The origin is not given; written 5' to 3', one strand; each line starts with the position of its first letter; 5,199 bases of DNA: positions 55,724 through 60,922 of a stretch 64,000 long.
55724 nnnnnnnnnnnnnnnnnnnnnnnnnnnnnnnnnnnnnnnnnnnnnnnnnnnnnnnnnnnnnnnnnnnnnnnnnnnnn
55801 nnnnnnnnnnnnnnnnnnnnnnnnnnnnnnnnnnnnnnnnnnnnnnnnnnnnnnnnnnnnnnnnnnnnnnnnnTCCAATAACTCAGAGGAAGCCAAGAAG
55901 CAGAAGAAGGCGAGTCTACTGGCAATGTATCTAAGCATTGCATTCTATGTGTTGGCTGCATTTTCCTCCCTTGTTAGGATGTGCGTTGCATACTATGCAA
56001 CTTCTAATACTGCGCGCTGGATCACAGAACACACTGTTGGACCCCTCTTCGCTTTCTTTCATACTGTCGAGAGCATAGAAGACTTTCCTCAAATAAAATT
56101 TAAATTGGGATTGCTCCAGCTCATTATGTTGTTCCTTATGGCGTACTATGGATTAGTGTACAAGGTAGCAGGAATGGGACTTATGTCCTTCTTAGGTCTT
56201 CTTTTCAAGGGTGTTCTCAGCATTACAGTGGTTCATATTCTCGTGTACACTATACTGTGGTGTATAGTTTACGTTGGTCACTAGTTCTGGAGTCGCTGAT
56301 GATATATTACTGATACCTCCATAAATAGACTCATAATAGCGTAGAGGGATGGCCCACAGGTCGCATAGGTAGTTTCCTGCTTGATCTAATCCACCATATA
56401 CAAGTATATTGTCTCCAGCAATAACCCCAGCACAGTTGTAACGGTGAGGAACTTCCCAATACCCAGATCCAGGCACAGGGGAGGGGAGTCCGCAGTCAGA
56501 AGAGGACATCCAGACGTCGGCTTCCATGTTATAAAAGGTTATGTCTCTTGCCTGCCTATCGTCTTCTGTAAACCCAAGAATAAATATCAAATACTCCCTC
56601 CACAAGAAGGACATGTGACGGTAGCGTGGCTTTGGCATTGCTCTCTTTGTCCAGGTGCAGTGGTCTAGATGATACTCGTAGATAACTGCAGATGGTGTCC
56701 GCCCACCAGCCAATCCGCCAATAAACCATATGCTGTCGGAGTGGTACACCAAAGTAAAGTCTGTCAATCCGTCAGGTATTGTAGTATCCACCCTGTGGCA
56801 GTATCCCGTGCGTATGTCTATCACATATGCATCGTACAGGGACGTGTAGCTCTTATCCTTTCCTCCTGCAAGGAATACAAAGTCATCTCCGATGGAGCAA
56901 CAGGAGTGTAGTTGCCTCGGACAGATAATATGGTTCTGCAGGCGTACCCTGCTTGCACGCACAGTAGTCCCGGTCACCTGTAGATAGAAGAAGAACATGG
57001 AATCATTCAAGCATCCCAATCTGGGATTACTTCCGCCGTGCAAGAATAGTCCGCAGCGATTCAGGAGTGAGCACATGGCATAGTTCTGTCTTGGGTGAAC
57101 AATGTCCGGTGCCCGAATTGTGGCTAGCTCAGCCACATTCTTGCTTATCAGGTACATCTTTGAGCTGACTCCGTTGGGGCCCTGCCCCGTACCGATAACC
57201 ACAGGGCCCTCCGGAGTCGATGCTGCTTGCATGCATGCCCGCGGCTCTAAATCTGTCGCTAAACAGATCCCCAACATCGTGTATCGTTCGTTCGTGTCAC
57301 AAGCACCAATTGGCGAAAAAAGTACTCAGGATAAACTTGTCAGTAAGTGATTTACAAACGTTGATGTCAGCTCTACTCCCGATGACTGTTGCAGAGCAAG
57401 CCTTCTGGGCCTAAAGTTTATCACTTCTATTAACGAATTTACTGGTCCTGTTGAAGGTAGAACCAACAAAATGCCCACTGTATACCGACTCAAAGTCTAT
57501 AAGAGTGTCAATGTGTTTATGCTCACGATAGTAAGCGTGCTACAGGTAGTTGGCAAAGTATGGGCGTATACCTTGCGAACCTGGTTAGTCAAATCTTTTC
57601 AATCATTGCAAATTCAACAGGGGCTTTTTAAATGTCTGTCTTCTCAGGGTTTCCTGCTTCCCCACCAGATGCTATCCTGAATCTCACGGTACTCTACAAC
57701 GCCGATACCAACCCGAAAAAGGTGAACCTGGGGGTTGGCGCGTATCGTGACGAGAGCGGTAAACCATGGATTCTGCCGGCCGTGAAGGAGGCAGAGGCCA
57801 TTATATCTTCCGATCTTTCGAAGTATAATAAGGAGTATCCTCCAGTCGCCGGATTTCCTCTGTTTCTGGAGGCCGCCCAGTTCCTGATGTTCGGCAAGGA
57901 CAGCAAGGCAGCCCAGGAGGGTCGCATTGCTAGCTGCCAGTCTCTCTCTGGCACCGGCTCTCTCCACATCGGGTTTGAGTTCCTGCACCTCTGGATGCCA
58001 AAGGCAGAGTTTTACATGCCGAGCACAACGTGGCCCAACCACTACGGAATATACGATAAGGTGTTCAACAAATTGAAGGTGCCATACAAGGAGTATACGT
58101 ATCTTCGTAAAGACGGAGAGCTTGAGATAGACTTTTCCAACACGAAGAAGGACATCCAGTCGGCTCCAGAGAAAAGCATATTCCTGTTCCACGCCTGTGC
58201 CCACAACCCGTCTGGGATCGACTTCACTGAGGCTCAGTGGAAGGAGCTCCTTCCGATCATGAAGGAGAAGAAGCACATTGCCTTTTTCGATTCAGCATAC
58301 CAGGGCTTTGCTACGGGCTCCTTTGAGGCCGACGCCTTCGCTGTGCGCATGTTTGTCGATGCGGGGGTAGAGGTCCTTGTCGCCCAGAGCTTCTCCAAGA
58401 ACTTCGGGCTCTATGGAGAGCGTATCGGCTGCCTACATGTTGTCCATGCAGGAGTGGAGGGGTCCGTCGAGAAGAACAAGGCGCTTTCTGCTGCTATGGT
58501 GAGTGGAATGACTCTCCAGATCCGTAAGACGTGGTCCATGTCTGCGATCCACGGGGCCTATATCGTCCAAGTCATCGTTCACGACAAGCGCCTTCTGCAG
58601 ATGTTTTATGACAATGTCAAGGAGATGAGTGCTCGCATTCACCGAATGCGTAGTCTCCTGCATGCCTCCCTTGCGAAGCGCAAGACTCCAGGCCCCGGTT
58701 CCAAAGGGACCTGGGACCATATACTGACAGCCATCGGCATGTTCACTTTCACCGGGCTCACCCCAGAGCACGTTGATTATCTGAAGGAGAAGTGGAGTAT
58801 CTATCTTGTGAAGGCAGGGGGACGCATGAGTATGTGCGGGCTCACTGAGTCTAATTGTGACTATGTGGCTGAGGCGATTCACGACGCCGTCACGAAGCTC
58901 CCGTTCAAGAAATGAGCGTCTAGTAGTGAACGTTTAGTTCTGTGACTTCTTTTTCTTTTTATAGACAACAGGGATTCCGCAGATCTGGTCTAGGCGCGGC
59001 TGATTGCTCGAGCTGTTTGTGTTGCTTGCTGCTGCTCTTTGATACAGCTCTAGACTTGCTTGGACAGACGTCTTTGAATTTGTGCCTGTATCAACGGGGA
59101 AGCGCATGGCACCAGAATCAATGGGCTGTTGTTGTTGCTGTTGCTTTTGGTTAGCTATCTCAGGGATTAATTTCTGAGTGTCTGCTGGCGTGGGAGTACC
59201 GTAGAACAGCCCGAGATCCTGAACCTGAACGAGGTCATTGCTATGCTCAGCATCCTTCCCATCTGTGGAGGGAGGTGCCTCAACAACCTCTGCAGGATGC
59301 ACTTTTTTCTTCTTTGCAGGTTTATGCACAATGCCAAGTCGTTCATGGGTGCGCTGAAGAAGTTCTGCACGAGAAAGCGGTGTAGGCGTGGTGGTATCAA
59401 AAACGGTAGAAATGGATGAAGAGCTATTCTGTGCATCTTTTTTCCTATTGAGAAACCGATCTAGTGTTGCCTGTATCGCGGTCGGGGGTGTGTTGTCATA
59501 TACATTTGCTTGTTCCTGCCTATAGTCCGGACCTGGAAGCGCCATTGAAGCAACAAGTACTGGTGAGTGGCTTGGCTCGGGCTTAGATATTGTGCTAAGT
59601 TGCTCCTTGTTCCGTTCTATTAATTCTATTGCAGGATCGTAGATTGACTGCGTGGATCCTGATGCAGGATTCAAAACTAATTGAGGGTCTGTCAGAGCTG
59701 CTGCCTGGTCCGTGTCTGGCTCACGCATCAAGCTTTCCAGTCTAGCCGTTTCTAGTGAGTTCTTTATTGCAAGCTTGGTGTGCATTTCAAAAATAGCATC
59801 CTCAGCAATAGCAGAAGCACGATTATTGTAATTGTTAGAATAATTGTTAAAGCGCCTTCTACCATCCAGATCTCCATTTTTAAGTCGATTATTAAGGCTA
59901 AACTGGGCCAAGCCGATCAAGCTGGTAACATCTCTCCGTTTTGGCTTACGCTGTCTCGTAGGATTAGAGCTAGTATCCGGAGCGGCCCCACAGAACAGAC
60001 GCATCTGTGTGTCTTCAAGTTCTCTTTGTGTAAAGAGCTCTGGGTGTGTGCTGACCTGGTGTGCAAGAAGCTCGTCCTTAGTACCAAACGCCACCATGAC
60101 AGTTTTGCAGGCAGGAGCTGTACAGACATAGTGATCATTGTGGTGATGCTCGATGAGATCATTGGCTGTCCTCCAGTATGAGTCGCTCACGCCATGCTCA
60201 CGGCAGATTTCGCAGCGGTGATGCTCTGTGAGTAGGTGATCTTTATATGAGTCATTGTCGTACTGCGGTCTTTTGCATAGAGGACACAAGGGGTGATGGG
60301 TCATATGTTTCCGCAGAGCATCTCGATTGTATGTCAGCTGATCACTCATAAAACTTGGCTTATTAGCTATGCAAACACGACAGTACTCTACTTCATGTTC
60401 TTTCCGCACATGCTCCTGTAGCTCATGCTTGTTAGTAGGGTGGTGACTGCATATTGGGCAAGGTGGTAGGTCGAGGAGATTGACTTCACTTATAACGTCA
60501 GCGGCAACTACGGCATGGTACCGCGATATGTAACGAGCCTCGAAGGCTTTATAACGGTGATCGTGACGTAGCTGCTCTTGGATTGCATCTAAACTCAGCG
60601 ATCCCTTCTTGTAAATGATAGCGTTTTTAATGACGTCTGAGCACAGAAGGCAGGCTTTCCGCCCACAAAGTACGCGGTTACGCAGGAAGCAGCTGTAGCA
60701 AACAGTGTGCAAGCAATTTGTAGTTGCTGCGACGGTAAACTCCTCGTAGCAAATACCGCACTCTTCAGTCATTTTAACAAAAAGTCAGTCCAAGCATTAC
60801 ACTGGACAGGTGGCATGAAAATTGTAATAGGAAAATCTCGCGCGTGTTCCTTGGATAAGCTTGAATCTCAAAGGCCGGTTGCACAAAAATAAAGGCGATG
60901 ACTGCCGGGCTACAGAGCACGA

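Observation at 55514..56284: Candidate Get2/CAML-like receptor subunit of the tail-anchored protein insertion (GET) pathway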

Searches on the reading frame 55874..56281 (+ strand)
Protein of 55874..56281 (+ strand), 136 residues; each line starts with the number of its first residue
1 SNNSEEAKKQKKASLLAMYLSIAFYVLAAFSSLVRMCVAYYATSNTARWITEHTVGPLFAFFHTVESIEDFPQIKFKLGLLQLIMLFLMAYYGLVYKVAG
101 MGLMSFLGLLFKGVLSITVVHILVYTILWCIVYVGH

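Call 83: predict_structure(alignment_id=A4)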
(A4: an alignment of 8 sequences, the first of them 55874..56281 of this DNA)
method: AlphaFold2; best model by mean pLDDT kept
length: 136 residues; sequences in the alignment: 8
mean_pLDDT: 80.8   pTM: 0.71
mean pLDDT of the five models: 80.8, 78.5, 77.7, 75.1, 72.9
residues with pLDDT >= 90: 3; 70-90: 121; 50-70: 12; < 50: 0
segments of 3 or more residues with pLDDT < 50: none
pLDDT, mean of each block of 10 residues (from residue 1): 68 80 86 87 88 88 83 76 82 71 77 84 86 73
secondary structure, 60 per line:
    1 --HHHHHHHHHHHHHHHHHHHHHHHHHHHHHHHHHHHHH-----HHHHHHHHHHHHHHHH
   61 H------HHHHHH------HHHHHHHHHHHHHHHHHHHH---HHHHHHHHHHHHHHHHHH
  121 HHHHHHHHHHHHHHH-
elements in order: H3-39 H45-61 H68-73 H80-99 H103-135

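Call 89: fold_search(model_id=the predicted structure, library=pdb)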
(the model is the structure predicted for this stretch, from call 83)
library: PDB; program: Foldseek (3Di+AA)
matches with E <= 10: 14; with E <= 0.001: 0
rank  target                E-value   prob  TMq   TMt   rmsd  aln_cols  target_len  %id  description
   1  5ijp                  4.8e+00  0.06  0.26  0.21  11.0       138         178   15  Crystal structure of the SPX domain of Chaetomium thermophilum Vtc4 in complex with inositol hexakisphosphate (InsP6). (released 2016-04-27)
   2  4qyz_A                5.7e+00  0.07  0.26  0.09  16.9       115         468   10  Crystal structure of a CRISPR RNA-guided surveillance complex, Cascade, bound to a ssDNA target (released 2014-09-03)
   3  6jx6_C                5.7e+00  0.06  0.28  0.27  11.6       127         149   14  Tetrameric form of Smac (released 2019-12-04)
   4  6jx6_A                5.7e+00  0.06  0.28  0.26  12.0       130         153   14  Tetrameric form of Smac (released 2019-12-04)
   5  9kt9_R                6.0e+00  0.03  0.21  0.12  20.4       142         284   10  Cryo-EM structure of HCA1-Gi complex with 3,5-DHBA (released 2025-12-10)
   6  7t6d_C                7.0e+00  0.06  0.29  0.20  20.0       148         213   12  CryoEM structure of the YejM/LapB complex (released 2022-08-17)
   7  7t6d_D                7.4e+00  0.05  0.29  0.22  20.8       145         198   12  CryoEM structure of the YejM/LapB complex (released 2022-08-17)
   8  1was                  8.7e+00  0.03  0.21  0.19  18.5       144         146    8  THE THREE-DIMENSIONAL STRUCTURE OF THE LIGAND-BINDING DOMAIN OF A WILD-TYPE BACTERIAL CHEMOTAXIS RECEPTOR (released 1994-12-20)
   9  2ws3_D                9.1e+00  0.08  0.32  0.40  10.8       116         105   19  Crystal structure of the E. coli succinate:quinone oxidoreductase (SQR) SdhD Tyr83Phe mutant (released 2010-08-25)
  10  5j0l_D                9.1e+00  0.06  0.30  0.34  11.9       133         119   11  De novo design of protein homo-oligomers with modular hydrogen bond network-mediated specificity (released 2016-07-06)
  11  6its_A                9.1e+00  0.03  0.24  0.23  20.9       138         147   10  The citrate-bound trimer of chemoreceptor MCP2201 ligand binding domain (released 2018-12-26)
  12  4tx5_B                9.1e+00  0.03  0.20  0.18  12.0       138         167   14  Crystal structure of Smac-DIABLO (in space group P65) (released 2015-07-15)
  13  5j0l_C                9.6e+00  0.06  0.28  0.32  14.1       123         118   10  De novo design of protein homo-oligomers with modular hydrogen bond network-mediated specificity (released 2016-07-06)
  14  1s2x                  9.6e+00  0.04  0.28  0.23  10.3       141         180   14  Crystal structure of Cag-Z from Helicobacter pylori (released 2004-07-27)

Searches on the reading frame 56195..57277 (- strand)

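Call 29: search_protein_families(library=pfam, proteins=[window:56195-57277:-], max_evalue=10)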
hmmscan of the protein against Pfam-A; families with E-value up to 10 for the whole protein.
window:56195-57277:- (361 aa): 9 families
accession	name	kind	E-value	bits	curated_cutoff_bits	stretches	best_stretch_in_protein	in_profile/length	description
PF24681.1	Kelch_KLHDC2_KLHL20_DRC7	-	1.9e-31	109.5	50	3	78-263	12-198/221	KLHDC2/KLHL20/DRC7 Kelch-repeats domain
PF13418.12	Kelch_4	-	1.1e-19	70.6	21.6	3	120-168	1-48/49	Galactose oxidase, central domain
PF24981.1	Beta-prop_ATRN-LZTR1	-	3.3e-15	56.6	50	2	60-261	35-253/289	Attractin/LZTR1 beta-propeller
PF13964.12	Kelch_6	-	1.5e-09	37.9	25.3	3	120-162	1-42/50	Kelch motif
PF01344.31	Kelch_1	-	1.2e-07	31.6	20.1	3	278-309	1-31/46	Kelch motif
PF13415.12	Kelch_3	-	1.7e-05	25.3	22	2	181-221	2-41/48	Galactose oxidase, central domain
PF13854.13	Kelch_HCF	-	8e-05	22.5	113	2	213-310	13-98/345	Host cell factor, Kelch-repeats domain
PF04633.17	Herpes_BMRF2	-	0.2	11.3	25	1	88-130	294-336/349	Herpesvirus BMRF2 protein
PF24996.1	NANM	-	0.2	10.9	45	1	139-189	73-125/350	N-acetylneuraminate epimerase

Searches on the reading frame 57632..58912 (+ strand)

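Call 60: search_protein_families(library=pfam, proteins=[window:57632-58912:+], max_evalue=0.001)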
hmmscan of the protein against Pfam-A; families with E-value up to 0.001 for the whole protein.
window:57632-58912:+ (427 aa): 1 family
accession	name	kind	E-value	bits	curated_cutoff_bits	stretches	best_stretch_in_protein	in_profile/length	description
PF00155.27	Aminotran_1_2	-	6.7e-67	226.7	19.7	1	29-416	2-361/361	Aminotransferase class I and II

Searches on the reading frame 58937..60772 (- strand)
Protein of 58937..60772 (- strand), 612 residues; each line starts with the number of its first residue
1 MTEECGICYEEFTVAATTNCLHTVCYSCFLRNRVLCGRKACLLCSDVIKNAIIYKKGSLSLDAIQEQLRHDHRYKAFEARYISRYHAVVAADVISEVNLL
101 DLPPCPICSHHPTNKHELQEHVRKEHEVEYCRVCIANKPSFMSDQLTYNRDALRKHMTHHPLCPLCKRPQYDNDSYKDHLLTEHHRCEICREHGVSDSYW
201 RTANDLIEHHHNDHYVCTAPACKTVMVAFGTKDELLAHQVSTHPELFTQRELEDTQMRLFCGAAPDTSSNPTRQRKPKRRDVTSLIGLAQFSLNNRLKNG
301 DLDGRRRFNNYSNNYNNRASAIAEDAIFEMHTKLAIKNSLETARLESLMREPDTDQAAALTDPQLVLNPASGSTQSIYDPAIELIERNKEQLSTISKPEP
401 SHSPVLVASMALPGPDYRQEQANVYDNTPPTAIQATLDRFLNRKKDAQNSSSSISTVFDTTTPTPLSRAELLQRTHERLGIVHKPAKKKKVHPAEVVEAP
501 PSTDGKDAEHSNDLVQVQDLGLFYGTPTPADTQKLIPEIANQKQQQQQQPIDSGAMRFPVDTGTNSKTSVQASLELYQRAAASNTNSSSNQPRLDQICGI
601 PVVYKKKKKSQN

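Call 60: search_protein_families(library=pfam, proteins=[window:58937-60772:-], max_evalue=0.001)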
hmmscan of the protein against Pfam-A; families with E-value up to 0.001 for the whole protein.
window:58937-60772:- (612 aa): 4 families
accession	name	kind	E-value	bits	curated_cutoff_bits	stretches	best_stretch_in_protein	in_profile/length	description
PF25447.1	RING_ZNF598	-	5e-09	36.8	27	1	3-76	4-77/90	ZNF598 RING finger domain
PF13923.12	zf-C3HC4_2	-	0.00016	21.8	27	1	4-31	1-29/40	Zinc finger, C3HC4 type (RING finger)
PF13920.12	zf-C3HC4_3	-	0.00056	20.1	27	1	3-49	3-47/49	Zinc finger, C3HC4 type (RING finger)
PF23230.1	zf-C2H2_13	-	0.00068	20.2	27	1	184-239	2-59/59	C2H2-type zinc finger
